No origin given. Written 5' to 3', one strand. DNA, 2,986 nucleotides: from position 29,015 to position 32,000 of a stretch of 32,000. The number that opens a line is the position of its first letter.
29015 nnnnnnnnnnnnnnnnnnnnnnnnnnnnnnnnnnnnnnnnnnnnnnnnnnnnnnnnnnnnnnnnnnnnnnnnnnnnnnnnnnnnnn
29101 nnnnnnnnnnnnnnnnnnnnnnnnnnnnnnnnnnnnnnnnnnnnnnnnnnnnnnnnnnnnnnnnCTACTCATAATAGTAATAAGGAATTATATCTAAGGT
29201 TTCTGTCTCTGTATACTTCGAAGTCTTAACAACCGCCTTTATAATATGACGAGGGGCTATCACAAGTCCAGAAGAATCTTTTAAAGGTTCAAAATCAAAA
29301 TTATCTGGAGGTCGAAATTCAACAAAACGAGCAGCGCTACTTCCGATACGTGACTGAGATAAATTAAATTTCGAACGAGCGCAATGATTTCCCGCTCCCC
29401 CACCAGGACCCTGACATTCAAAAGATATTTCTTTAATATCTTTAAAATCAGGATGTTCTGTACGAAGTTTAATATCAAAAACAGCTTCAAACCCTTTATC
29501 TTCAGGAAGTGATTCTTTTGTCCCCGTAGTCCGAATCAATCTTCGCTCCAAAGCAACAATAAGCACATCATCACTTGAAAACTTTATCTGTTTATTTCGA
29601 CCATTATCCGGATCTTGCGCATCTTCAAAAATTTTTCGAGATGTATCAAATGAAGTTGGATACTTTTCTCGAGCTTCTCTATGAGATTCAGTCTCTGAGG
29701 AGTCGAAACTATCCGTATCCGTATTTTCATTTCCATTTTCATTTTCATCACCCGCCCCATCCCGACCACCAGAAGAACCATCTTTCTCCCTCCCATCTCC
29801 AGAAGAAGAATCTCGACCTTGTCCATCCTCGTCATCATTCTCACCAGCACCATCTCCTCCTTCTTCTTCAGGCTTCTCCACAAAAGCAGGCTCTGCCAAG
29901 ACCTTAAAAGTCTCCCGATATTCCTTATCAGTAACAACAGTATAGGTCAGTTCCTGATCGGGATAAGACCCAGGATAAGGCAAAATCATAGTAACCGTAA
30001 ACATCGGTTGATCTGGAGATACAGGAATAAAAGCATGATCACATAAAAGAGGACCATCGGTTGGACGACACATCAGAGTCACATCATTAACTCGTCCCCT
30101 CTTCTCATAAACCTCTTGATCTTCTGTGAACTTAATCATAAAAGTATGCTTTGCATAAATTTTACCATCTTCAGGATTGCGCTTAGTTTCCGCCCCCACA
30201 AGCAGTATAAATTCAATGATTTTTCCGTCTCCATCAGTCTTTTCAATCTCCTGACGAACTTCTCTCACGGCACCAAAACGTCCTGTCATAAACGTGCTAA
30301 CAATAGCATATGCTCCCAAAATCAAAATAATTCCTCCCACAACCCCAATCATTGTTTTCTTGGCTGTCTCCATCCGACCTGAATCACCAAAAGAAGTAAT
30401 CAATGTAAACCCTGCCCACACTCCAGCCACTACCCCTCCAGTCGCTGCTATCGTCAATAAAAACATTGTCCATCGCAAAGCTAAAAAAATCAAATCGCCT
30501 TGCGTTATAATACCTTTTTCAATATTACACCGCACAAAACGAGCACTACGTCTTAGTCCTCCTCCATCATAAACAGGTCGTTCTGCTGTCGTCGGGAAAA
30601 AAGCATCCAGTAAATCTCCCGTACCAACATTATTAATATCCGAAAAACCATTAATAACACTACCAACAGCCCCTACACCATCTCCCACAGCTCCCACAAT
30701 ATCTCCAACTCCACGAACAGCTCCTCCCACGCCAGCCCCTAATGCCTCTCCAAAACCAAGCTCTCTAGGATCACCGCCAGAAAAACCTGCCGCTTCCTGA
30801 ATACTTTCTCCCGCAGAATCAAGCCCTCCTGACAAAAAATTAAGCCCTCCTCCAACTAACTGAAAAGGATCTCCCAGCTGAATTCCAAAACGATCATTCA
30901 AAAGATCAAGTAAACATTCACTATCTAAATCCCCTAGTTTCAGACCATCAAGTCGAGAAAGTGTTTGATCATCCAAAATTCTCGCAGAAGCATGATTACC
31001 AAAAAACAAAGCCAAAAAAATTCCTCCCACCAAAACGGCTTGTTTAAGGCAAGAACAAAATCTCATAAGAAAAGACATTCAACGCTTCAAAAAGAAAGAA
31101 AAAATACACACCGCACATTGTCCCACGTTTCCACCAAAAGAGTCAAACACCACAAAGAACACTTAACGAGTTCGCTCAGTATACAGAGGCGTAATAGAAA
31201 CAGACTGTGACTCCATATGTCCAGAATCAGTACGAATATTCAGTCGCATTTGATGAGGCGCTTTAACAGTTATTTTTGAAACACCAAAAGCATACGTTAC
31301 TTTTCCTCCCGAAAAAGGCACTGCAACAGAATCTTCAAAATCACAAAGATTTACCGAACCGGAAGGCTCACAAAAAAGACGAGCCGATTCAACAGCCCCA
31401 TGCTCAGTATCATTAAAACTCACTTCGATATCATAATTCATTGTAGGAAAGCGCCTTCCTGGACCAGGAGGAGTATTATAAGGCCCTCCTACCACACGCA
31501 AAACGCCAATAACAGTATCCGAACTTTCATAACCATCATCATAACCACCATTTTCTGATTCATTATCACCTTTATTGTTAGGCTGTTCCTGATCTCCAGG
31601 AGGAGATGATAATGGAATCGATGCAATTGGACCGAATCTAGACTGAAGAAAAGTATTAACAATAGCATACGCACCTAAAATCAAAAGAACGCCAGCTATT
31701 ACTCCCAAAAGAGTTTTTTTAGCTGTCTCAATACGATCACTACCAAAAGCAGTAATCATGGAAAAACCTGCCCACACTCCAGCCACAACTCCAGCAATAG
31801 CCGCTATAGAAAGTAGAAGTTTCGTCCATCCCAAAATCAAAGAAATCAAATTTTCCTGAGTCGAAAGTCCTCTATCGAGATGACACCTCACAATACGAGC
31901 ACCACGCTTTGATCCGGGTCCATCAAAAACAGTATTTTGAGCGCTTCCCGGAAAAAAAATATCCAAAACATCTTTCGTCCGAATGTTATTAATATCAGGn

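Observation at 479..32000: Giant-protein island built around a lone T4SS coupling ATPase: candidate surface attachment or transfer apparatus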

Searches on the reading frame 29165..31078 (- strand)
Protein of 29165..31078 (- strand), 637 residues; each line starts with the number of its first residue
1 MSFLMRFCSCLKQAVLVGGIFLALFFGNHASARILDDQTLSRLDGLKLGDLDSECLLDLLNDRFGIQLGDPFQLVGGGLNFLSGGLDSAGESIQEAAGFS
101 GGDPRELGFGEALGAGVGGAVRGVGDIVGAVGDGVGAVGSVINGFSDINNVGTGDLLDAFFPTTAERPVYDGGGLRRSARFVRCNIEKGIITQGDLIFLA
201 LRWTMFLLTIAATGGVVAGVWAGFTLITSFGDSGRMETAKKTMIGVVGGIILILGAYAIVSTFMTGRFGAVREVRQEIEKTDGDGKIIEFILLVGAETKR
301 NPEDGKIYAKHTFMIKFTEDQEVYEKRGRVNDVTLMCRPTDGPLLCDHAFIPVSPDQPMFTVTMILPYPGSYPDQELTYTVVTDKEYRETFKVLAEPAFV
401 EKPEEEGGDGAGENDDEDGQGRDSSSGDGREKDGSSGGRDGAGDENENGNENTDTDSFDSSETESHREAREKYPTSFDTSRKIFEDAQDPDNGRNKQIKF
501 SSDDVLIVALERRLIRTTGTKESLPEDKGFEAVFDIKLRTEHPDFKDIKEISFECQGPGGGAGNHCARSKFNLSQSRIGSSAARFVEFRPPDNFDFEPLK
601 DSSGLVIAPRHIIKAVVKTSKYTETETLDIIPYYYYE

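Call 6: search_protein_families(library=pfam, proteins=[window:29165-31078:-], max_evalue=0.01)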
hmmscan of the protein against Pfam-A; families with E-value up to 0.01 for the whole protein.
window:29165-31078:- (637 aa): 1 family
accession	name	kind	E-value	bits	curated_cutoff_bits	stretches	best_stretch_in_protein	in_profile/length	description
PF18895.5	T4SS_pilin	-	0.0054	17.2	26.6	1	203-263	12-71/71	Type IV secretion system pilin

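Call 7: find_encoding_contigs(protein=window:29165-31078:-, flank=10000, max_places=6)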
Protein window:29165-31078:- (637 aa): no gene with exactly this product is on record in the collection.

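Call 9: search_protein_families(library=ncbifam, proteins=[window:29165-31078:-], max_evalue=0.01)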
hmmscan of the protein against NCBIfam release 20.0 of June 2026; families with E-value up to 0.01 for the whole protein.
window:29165-31078:- (637 aa): 1 family
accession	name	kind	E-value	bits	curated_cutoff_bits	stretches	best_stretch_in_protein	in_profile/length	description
NF045849.1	ICE_MMCAP2_0565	equivalog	0.0043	16.7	40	1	206-263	16-76/80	Mbov_0395 family pilin-like conjugal transfer protein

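Call 52: find_homologous_proteins(query=window:29168-31078:-, max_evalue=0.001)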
Query window:29168-31078:- (637 aa): 2 proteins with E <= 0.001 among 8000 candidates.
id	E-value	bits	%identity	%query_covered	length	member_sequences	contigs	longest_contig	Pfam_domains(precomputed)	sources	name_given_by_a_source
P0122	0.0e+0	1433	100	99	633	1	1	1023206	-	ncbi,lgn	-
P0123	3.9e-106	374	49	61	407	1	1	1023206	-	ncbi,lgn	-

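Call 53: find_encoding_contigs(protein=P0123, flank=10000, max_places=2)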
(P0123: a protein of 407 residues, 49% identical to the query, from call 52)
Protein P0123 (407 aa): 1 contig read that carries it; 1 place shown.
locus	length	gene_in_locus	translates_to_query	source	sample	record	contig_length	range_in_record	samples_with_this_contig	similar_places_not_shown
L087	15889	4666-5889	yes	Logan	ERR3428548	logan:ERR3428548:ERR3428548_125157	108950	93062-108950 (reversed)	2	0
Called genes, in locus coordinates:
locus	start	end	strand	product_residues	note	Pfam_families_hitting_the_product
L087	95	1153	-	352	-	PF03462:PCRF, PF00472:RF-1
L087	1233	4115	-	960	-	-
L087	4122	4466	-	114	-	-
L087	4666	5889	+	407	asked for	-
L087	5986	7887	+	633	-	-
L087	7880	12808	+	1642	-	PF18895:T4SS_pilin (faint), PF18911:PKD_4 (weak), PF22352:K319L-like_PKD (faint), PF18911:PKD_4 (weak), PF00801:PKD, PF18911:PKD_4, PF00801:PKD, PF18911:PKD_4, +2 more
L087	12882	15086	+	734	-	PF00801:PKD, PF18911:PKD_4, PF18911:PKD_4, PF00801:PKD (weak), PF18911:PKD_4, PF18911:PKD_4, PF00801:PKD, PF18911:PKD_4, +2 more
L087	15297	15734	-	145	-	-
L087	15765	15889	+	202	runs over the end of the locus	PF01699:Na_Ca_ex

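Call 56: search_protein_families(library=ncbifam, proteins=[L087:1233-4115:-, L087:4122-4466:-, L087:95-1153:-], max_evalue=0.01)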
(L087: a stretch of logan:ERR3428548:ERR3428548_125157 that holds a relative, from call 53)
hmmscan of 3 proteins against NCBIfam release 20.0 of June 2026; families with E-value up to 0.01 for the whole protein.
L087:1233-4115:- (960 aa): 0 families

L087:4122-4466:- (114 aa): 0 families

L087:95-1153:- (352 aa): 5 families
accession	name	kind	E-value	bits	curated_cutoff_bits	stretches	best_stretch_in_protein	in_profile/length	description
NF001859.2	PRK00591.1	equivalog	3e-142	473.8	400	1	7-349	3-345/347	peptide chain release factor 1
TIGR00019.1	prfA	equivalog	4e-138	460.2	423.25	1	3-351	8-355/361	peptide chain release factor 1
TIGR00020.2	prfB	exception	1.6e-90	303.6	370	1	6-341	18-350/353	peptide chain release factor 2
TIGR03072.1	release_prfH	equivalog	5.1e-23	81.7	166.65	1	114-296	5-184/200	peptide chain release factor H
NF006718.0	PRK09256.1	equivalog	2.9e-08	33.5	100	1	212-245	9-42/140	alternative ribosome rescue aminoacyl-tRNA hydrolase ArfB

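Call 57: search_protein_families(library=pfam, proteins=[L087:1233-4115:-, L087:4122-4466:-], max_evalue=1)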
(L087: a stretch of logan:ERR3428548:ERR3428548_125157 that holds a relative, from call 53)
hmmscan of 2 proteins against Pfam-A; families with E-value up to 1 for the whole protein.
L087:1233-4115:- (960 aa): 2 families
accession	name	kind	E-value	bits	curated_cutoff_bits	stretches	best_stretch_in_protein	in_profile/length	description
PF12638.12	Staygreen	-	0.0032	17.8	27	0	189-234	80-125/147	Staygreen protein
PF22888.1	FIMAH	-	0.52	11.4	24.8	0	571-617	16-61/81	FIMAH domain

L087:4122-4466:- (114 aa): 2 families
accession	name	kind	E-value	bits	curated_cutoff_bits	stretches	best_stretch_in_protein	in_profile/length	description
PF21305.2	type_II_gspD_N0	-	0.093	13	27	1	7-30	13-36/71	GspD-like, N0 domain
PF01956.21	EMC3_TMCO1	-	0.22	11.7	27.1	1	74-111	44-81/169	Integral membrane protein EMC3/TMCO1-like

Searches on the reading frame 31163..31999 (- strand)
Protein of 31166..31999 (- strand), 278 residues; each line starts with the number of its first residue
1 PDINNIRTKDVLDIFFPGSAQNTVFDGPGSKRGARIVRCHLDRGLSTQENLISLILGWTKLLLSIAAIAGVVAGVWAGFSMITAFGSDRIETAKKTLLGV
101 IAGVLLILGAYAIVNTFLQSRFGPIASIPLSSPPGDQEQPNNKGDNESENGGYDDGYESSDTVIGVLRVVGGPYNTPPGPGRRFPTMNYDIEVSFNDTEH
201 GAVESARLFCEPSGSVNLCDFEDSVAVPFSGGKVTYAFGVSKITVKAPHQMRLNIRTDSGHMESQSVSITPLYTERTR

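Call 6: search_protein_families(library=pfam, proteins=[window:31163-31966:-], max_evalue=0.01)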
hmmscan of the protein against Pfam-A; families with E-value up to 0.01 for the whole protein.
window:31163-31966:- (267 aa): 2 families
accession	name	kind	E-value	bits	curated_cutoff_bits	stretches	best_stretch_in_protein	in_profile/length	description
PF18895.5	T4SS_pilin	-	0.00011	22.6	26.6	1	41-106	6-71/71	Type IV secretion system pilin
PF04956.18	TrbC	-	0.00038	21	27.9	1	47-106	44-98/98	TrbC/VIRB2 pilin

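Call 9: search_protein_families(library=ncbifam, proteins=[window:31163-31966:-], max_evalue=0.01)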
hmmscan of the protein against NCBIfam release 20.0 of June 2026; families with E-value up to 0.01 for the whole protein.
window:31163-31966:- (267 aa): 1 family
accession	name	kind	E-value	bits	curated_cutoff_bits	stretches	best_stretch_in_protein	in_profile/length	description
NF045849.1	ICE_MMCAP2_0565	equivalog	0.0034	17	40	1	44-107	13-77/80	Mbov_0395 family pilin-like conjugal transfer protein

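Call 27: find_related_loci(query=window:31166-31999:-, collection=genome_contigs, flank=10000)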
Query window:31166-31999:- (278 aa) in genome_contigs; peptide patterns used: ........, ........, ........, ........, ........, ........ (x = any residue, [..] = any of these).
109 stretches matched a pattern; 1 encode a relative of the query (tblastn E <= 1e-3); 1 distinct loci.
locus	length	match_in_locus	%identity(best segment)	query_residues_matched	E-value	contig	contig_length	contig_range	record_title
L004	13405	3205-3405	30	54-119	2e-8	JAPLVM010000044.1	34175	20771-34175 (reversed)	MAG: Patescibacteria group bacterium isolate LacPavin_0920_SED1_MAG_39_9 LacPavin_0920_SED1_scaffold_604330, whole genom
